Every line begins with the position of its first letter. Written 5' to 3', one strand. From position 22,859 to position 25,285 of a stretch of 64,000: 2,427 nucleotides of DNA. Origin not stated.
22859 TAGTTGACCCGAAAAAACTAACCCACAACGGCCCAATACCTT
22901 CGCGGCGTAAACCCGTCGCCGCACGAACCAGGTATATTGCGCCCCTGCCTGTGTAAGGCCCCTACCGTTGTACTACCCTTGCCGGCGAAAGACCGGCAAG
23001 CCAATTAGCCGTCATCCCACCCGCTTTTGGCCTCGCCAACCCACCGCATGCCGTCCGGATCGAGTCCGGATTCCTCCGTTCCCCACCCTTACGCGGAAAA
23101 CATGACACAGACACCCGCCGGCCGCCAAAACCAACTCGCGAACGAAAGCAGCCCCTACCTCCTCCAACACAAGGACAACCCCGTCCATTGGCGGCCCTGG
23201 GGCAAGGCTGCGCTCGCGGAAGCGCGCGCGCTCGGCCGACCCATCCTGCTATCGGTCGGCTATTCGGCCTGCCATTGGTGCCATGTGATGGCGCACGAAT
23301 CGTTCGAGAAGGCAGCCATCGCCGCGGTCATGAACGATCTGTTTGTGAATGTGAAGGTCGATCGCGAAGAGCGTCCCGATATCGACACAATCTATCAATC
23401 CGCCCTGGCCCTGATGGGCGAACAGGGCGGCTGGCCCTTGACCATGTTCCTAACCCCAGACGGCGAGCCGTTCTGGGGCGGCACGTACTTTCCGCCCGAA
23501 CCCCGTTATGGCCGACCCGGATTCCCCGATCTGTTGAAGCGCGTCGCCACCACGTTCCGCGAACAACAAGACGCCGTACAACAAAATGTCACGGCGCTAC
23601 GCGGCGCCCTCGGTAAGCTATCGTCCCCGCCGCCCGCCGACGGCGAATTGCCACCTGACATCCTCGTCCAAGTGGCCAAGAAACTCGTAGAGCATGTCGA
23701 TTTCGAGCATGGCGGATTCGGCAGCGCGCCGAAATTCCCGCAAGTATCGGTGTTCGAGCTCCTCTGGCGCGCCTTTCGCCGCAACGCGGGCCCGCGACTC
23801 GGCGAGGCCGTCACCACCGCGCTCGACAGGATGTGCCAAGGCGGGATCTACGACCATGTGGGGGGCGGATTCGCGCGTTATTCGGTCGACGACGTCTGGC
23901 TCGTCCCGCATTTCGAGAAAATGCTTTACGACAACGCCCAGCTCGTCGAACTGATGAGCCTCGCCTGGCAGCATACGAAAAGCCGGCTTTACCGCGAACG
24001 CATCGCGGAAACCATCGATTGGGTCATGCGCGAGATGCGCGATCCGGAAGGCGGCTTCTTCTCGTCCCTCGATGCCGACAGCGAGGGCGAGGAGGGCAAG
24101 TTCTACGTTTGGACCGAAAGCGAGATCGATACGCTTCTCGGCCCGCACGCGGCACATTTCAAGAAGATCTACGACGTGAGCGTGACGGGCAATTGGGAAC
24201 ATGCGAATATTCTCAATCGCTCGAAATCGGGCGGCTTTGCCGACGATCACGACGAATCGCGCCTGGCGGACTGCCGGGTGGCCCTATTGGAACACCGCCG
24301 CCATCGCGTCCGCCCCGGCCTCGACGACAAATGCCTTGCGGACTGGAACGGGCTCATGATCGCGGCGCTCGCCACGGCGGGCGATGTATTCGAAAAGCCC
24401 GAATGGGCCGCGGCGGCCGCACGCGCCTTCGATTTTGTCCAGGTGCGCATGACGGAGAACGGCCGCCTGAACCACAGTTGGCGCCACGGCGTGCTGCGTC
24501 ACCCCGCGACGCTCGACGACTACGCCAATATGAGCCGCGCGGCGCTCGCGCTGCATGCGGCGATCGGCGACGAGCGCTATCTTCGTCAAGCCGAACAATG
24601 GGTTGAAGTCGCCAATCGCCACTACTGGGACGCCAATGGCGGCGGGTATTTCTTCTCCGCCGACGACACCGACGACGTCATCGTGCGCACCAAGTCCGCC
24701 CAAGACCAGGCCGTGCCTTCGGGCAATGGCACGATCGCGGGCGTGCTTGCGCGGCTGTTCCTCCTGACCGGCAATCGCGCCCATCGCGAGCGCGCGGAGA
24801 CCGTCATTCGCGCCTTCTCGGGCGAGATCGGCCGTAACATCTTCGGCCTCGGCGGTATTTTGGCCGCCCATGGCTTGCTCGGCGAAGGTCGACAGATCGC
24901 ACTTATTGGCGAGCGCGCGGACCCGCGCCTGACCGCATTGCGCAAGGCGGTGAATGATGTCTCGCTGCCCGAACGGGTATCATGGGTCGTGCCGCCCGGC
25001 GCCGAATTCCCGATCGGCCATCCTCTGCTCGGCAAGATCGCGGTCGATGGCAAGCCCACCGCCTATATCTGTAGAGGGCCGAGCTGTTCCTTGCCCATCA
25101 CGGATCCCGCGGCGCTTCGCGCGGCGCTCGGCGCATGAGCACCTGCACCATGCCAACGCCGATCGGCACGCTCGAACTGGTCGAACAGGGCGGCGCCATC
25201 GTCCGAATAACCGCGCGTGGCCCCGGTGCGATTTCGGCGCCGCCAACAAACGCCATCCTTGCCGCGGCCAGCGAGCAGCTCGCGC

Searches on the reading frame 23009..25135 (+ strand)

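Call 71: search_protein_families(library=pfam, proteins=[window:23009-25135:+], max_evalue=0.01)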
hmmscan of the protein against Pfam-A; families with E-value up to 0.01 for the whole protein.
window:23009-25135:+ (709 aa): 5 families
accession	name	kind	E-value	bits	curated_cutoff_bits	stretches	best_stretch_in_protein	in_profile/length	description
PF03190.21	Thioredox_DsbH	-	4.9e-72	241.6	27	1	40-199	1-160/163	Protein of unknown function, DUF255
PF13899.12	Thioredoxin_7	-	5.2e-08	33.3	27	1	61-150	2-83/83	Thioredoxin-like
PF07470.19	Glyco_hydro_88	-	0.00016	21.3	26.6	0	302-358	69-121/352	Glycosyl Hydrolase Family 88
PF07944.18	Beta-AFase-like_GH127_cat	-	0.0022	17.5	24.9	0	451-603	131-258/376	Beta-L-arabinofuranosidase, GH127 catalytic domain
PF07221.17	GlcNAc_2-epim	-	0.0084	15.8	23.4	0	510-558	283-331/347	N-acylglucosamine 2-epimerase (GlcNAc 2-epimerase)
